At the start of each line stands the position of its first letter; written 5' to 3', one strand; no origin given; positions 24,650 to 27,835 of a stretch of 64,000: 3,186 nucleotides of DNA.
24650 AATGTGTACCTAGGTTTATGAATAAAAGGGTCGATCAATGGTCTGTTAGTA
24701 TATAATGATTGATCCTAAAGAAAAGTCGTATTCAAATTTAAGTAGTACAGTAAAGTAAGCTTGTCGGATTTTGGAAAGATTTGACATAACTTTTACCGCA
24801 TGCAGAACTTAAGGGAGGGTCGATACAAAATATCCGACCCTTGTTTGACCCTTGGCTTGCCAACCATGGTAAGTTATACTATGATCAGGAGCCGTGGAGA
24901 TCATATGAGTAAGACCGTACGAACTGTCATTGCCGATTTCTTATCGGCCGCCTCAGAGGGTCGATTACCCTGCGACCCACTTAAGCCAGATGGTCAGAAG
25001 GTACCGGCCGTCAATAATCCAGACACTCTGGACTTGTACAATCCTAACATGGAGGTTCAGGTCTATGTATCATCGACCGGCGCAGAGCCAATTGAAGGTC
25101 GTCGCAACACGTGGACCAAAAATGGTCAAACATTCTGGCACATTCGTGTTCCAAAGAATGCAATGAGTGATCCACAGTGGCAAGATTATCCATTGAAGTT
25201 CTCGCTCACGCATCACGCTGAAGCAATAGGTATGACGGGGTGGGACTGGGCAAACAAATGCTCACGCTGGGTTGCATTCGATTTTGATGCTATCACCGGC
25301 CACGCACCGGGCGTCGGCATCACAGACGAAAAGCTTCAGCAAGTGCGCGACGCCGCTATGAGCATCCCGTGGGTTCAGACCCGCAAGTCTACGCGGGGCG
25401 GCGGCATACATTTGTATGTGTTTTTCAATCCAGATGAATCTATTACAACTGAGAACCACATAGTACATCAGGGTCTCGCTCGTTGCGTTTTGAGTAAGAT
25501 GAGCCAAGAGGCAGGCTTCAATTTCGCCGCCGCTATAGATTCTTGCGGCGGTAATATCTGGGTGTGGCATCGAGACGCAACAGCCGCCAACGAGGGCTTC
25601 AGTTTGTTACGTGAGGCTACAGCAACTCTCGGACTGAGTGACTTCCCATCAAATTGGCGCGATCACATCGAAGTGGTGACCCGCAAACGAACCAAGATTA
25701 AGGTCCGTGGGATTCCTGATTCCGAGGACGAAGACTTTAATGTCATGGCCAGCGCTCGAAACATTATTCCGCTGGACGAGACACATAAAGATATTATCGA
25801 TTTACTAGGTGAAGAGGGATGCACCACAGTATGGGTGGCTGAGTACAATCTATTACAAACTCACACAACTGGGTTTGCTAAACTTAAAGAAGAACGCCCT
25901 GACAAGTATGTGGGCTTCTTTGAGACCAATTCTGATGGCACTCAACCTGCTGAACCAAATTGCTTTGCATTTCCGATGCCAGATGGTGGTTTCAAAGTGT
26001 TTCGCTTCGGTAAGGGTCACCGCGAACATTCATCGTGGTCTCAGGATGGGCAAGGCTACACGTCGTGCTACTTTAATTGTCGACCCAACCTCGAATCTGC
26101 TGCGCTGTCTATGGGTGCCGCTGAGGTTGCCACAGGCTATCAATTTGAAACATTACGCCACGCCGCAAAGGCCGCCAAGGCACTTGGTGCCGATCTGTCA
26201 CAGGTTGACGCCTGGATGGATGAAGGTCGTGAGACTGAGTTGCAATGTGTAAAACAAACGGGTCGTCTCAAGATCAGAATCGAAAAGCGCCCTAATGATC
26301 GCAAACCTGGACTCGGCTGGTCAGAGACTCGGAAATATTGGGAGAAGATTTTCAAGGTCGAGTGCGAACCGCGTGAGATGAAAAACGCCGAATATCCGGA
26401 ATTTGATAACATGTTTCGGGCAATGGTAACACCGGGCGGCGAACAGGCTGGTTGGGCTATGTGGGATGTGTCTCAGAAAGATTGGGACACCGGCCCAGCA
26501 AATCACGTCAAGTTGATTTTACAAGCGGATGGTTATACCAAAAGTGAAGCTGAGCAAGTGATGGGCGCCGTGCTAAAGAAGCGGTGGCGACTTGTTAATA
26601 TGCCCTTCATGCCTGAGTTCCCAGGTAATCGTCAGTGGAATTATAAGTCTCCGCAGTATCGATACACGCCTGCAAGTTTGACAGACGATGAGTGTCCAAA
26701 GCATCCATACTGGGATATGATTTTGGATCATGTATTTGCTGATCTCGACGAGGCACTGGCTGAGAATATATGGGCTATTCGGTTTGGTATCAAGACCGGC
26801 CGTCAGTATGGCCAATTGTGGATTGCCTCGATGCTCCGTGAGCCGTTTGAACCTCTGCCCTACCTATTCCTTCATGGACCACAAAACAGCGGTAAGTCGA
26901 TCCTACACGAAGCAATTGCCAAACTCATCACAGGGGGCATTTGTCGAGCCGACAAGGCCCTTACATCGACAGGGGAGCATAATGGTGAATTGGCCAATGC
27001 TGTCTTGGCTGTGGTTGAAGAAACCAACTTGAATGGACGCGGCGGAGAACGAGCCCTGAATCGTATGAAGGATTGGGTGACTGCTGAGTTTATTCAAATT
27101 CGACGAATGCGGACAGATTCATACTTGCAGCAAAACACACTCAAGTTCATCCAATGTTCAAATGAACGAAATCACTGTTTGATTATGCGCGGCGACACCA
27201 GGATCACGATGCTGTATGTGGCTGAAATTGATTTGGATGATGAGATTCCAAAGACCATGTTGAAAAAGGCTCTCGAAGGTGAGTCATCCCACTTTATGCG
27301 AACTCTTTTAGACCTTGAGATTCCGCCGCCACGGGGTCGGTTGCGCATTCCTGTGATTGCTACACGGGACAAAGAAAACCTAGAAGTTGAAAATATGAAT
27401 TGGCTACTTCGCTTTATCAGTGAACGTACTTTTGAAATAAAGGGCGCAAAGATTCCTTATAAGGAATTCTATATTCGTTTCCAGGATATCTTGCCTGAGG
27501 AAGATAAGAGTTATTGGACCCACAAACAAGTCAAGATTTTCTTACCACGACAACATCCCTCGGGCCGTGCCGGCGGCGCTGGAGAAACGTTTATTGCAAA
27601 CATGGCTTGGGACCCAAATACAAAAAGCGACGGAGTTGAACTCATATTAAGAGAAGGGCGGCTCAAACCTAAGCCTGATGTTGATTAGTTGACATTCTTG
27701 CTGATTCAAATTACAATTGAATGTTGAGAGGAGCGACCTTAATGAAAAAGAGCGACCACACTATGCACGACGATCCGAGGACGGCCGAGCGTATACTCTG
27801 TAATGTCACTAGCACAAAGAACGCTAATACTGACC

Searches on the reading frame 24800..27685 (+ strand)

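Call 11: search_protein_families(library=pfam, proteins=[window:24800-27685:+], max_evalue=0.001)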
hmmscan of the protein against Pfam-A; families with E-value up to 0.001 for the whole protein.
window:24800-27685:+ (962 aa): 1 family
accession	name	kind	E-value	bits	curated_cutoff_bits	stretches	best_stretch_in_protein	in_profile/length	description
PF19263.5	DUF5906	-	1.1e-13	52.3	27.6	1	691-792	1-104/114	Family of unknown function (DUF5906)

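Call 12: search_protein_families(library=phrogs, proteins=[window:24800-27685:+], max_evalue=0.001)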
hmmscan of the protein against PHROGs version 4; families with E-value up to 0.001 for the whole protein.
window:24800-27685:+ (962 aa): 5 families
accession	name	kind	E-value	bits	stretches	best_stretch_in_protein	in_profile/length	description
phrog_1156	-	DNA, RNA and nucleotide metabolism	7.6e-13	48.9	1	635-903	522-786/855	DNA primase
phrog_1829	-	DNA, RNA and nucleotide metabolism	3.8e-11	42.8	1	689-916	507-734/772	DNA primase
phrog_9765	-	DNA, RNA and nucleotide metabolism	3.6e-08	32.8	1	675-837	614-775/939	DNA primase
phrog_24712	-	unknown function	2.3e-07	30.1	1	687-812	473-600/801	-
phrog_19785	-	DNA, RNA and nucleotide metabolism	5.4e-05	22.6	1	749-807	526-583/745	DNA polymerase/primase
